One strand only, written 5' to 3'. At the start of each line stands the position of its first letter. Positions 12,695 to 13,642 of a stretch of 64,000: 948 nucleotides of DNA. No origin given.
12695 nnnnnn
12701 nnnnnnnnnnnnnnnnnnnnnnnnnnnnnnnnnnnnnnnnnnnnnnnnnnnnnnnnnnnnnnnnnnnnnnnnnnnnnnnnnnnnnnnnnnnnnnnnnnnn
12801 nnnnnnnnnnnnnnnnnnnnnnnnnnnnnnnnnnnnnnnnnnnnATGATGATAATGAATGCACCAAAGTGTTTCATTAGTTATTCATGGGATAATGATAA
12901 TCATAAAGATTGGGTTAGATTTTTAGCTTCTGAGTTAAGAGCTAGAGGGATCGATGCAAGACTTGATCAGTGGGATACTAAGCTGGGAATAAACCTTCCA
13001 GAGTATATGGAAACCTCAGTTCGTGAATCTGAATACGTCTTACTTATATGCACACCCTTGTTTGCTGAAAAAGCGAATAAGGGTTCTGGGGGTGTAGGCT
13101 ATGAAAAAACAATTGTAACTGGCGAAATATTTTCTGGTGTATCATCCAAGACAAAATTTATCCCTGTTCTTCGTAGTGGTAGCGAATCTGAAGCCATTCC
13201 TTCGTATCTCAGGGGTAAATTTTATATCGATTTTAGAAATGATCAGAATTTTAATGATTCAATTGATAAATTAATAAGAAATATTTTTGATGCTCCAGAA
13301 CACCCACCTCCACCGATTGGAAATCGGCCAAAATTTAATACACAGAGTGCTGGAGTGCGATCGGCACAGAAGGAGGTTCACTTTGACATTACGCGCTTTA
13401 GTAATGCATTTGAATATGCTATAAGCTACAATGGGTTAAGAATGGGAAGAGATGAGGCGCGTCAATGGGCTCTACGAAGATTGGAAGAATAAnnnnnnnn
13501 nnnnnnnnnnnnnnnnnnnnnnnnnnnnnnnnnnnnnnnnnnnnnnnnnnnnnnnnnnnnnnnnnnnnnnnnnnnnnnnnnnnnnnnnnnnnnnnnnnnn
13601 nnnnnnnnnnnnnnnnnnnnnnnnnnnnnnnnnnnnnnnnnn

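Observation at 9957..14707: Intact tRNA-Met-targeting integrative element with a 51-bp att duplication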

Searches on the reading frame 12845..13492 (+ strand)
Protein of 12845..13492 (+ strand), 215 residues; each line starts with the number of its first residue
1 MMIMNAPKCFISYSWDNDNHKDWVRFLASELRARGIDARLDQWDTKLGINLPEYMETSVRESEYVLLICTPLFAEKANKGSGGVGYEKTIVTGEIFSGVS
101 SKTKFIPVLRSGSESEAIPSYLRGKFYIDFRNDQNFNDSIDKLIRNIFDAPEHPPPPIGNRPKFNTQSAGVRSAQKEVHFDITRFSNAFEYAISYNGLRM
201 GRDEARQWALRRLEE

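Call 6: search_protein_families(library=pfam, proteins=[window:12845-13492:+], max_evalue=0.1)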
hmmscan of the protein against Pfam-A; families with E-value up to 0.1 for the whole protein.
window:12845-13492:+ (215 aa): 2 families
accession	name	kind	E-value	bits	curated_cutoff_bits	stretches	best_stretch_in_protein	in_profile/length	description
PF13676.11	TIR_2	-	8.2e-20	72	28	1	10-144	2-122/122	TIR domain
PF08357.16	SEFIR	-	6.7e-15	56.1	23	1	8-140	2-147/150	SEFIR domain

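Call 7: search_protein_families(library=padloc, proteins=[window:12845-13492:+], max_evalue=0.1)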
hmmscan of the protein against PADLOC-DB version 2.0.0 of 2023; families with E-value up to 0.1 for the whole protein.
window:12845-13492:+ (215 aa): 4 families
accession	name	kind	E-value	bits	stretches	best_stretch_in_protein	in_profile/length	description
PDLC03957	bSEFIR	-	2.9e-75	252.6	1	2-179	33-218/412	-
PDLC05062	PDC-S66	-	5.1e-06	24.1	1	9-76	151-216/282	-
PDLC02012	SAVED5--SAVED_TIR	-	0.0074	13.4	1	2-50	9-53/404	-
PDLC00424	ThsB1|ThsB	-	0.044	11.5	1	9-79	104-172/234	TIR-like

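Call 35: search_protein_families(library=ncbifam, proteins=[window:12845-13492:+], max_evalue=0.1)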
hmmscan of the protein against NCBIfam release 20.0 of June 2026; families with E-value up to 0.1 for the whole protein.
window:12845-13492:+ (215 aa): 1 family
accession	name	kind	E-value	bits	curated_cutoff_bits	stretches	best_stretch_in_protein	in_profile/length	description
NF042941.1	Retron_TIR_antiphage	equivalog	0.025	13.4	600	1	10-134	343-459/464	TIR domain-containing anti-phage reverse transcriptase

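Call 36: search_protein_families(library=phrogs, proteins=[window:12845-13492:+], max_evalue=0.1)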
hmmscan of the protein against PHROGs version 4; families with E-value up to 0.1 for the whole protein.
window:12845-13492:+ (215 aa): 2 families
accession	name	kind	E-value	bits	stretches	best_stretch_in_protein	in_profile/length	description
phrog_11745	-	unknown function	8.1e-49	167.7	1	4-186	4-187/482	-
phrog_22776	-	unknown function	2.1e-20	74.3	1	5-114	5-115/131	-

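Call 37: find_homologous_proteins(query=window:12845-13492:+, max_evalue=1e-10)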
Query window:12845-13492:+ (215 aa): 248 proteins with E <= 1e-10 among 409 candidates; the best 120 are listed.
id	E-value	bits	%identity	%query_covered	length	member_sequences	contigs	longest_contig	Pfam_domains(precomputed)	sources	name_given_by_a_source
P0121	4.0e-139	479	100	99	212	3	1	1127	PF08357.17,PF13676.12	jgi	-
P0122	1.4e-85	304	51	97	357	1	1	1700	PF26932.1,PF08357.17,PF13676.12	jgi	jgi:hypothetical protein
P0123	7.0e-78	279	52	96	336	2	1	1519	PF08357.17,PF13676.12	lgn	-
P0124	3.8e-76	273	49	97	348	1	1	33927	PF08357.17,PF12535.14,PF13676.12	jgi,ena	-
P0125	5.7e-73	263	52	96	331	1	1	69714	PF08357.17,PF13676.12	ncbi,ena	-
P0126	2.9e-70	254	50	96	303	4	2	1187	PF01582.26,PF08357.17,PF13676.12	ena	-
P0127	4.2e-70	254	50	96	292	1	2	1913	PF08357.17,PF13676.12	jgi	jgi:hypothetical protein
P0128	1.8e-68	248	50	98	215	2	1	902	PF08357.17,PF13676.12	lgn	-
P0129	2.9e-68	248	51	99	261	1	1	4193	PF08357.17,PF13676.12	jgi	jgi:hypothetical protein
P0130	5.3e-68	247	51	98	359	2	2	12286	PF08357.17,PF13676.12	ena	-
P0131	1.0e-67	246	47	98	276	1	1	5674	PF08357.17,PF13676.12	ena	-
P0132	1.5e-67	245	50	99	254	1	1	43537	PF08357.17,PF13676.12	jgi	jgi:hypothetical protein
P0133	2.9e-67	244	50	99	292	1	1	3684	PF08357.17,PF13676.12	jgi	jgi:hypothetical protein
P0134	4.8e-67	244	49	98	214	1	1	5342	PF08357.17,PF13676.12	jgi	jgi:hypothetical protein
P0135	4.8e-67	244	51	97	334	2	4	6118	PF08357.17,PF13676.12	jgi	-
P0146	2.7e-65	238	50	99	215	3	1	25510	PF08357.17,PF13676.12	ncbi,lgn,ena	-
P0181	1.9e-60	222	49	98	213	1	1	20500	PF08357.17,PF13676.12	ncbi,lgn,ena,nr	ncbi:MAG: toll/interleukin-1 receptor domain-containing protein [Methanosarcinales archaeon]|nr:toll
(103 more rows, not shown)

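Call 38: find_encoding_contigs(protein=P0146, flank=5000, max_places=3)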
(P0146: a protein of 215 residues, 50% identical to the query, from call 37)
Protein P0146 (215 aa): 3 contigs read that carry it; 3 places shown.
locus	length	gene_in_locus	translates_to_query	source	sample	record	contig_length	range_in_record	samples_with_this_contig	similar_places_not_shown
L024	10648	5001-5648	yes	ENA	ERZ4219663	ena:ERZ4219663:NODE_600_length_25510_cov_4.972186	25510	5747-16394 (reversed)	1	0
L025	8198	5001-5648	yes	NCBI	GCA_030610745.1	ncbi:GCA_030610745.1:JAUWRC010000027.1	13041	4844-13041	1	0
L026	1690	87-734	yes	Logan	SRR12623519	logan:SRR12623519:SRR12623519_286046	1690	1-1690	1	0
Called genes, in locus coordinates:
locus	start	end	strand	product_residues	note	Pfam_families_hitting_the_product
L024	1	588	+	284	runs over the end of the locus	PF01875:Memo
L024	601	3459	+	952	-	PF00005:ABC_tran (faint), PF02463:SMC_N (faint), PF03193:RsgA_GTPase (faint), PF13173:AAA_14 (faint), PF13191:AAA_16 (faint), PF13238:AAA_18 (faint), PF17760:UvrA_inter, PF17755:UvrA_DNA-bind, +6 more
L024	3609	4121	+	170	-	PF07878:RHH_5 (weak), PF18765:Polbeta, PF01909:NTP_transf_2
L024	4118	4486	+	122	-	PF01934:HepT-like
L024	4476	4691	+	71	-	PF00589:Phage_integrase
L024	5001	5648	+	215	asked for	PF08357:SEFIR, PF13676:TIR_2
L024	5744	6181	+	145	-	-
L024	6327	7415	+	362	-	PF04471:Mrr_cat, PF13156:Mrr_cat_2 (weak), PF22722:NA-iREase1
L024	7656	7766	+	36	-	-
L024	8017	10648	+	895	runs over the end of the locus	PF00111:Fer2, PF13510:Fer2_4, PF10588:NADH-G_4Fe-4S_3, PF22117:Fer4_Nqo3, PF12838:Fer4_7, PF04879:Molybdop_Fe4S4, PF00384:Molybdopterin, PF01568:Molydop_binding, +7 more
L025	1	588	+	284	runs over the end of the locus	PF01875:Memo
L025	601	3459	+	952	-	PF00005:ABC_tran (faint), PF02463:SMC_N (faint), PF03193:RsgA_GTPase (faint), PF13173:AAA_14 (faint), PF13191:AAA_16 (faint), PF13238:AAA_18 (faint), PF17760:UvrA_inter, PF17755:UvrA_DNA-bind, +6 more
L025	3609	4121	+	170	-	PF07878:RHH_5 (weak), PF18765:Polbeta, PF01909:NTP_transf_2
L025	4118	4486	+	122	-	PF01934:HepT-like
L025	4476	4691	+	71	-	PF00589:Phage_integrase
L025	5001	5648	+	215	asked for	PF08357:SEFIR, PF13676:TIR_2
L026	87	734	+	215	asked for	PF08357:SEFIR, PF13676:TIR_2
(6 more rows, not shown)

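Call 39: find_encoding_contigs(protein=P0181, flank=5000, max_places=3)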
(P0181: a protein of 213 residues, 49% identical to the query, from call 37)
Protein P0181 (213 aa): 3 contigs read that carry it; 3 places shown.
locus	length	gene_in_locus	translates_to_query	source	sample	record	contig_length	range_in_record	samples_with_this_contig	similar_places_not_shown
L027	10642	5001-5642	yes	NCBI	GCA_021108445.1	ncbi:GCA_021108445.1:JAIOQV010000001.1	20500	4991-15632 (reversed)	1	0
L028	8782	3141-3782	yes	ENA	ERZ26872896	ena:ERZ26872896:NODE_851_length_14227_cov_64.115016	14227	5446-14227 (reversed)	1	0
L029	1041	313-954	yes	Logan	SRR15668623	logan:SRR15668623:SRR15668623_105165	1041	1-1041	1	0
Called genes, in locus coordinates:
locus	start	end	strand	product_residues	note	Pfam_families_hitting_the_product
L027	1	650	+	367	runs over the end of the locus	PF00091:Tubulin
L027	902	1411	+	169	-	PF09824:ArsR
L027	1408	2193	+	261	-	PF01047:MarR (weak), PF13412:HTH_24, PF13545:HTH_Crp_2 (faint), PF08279:HTH_11 (weak), PF12802:MarR_2, PF14947:HTH_45 (weak), PF25211:DUF7839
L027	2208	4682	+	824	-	PF04851:ResIII, PF00270:DEAD, PF00271:Helicase_C, PF19131:DUF5814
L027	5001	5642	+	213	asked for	PF08357:SEFIR, PF13676:TIR_2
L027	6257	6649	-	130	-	PF05168:HEPN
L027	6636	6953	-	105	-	PF01909:NTP_transf_2, PF18765:Polbeta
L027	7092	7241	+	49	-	-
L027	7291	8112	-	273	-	PF01993:MTD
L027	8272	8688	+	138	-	PF01467:CTP_transf_like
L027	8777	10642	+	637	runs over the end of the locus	-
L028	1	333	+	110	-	?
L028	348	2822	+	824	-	PF04851:ResIII, PF00270:DEAD, PF00271:Helicase_C, PF19131:DUF5814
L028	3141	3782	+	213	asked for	PF08357:SEFIR, PF13676:TIR_2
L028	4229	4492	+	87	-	-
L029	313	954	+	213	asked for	PF08357:SEFIR, PF13676:TIR_2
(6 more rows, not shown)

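Call 40: find_encoding_contigs(protein=P0134, flank=5000, max_places=3)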
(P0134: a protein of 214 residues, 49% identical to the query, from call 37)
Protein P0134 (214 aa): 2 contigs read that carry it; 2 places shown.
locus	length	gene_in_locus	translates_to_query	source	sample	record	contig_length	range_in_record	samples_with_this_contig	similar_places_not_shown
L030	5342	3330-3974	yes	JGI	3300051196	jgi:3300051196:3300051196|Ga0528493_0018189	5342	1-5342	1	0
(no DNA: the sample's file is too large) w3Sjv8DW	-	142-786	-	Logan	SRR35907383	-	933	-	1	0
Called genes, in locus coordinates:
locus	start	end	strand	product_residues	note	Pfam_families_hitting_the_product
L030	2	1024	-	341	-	?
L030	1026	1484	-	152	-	PF13187:Fer4_9 (faint), PF12837:Fer4_6 (faint), PF14697:Fer4_21 (weak), PF12838:Fer4_7 (weak), PF00037:Fer4, PF12797:Fer4_2 (weak), PF13237:Fer4_10 (weak)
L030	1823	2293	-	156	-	PF08818:DUF1801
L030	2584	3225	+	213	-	PF06736:TMEM175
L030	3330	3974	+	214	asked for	PF08357:SEFIR, PF13676:TIR_2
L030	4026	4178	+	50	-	-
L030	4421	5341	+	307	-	?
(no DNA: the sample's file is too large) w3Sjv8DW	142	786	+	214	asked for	PF08357:SEFIR, PF13676:TIR_2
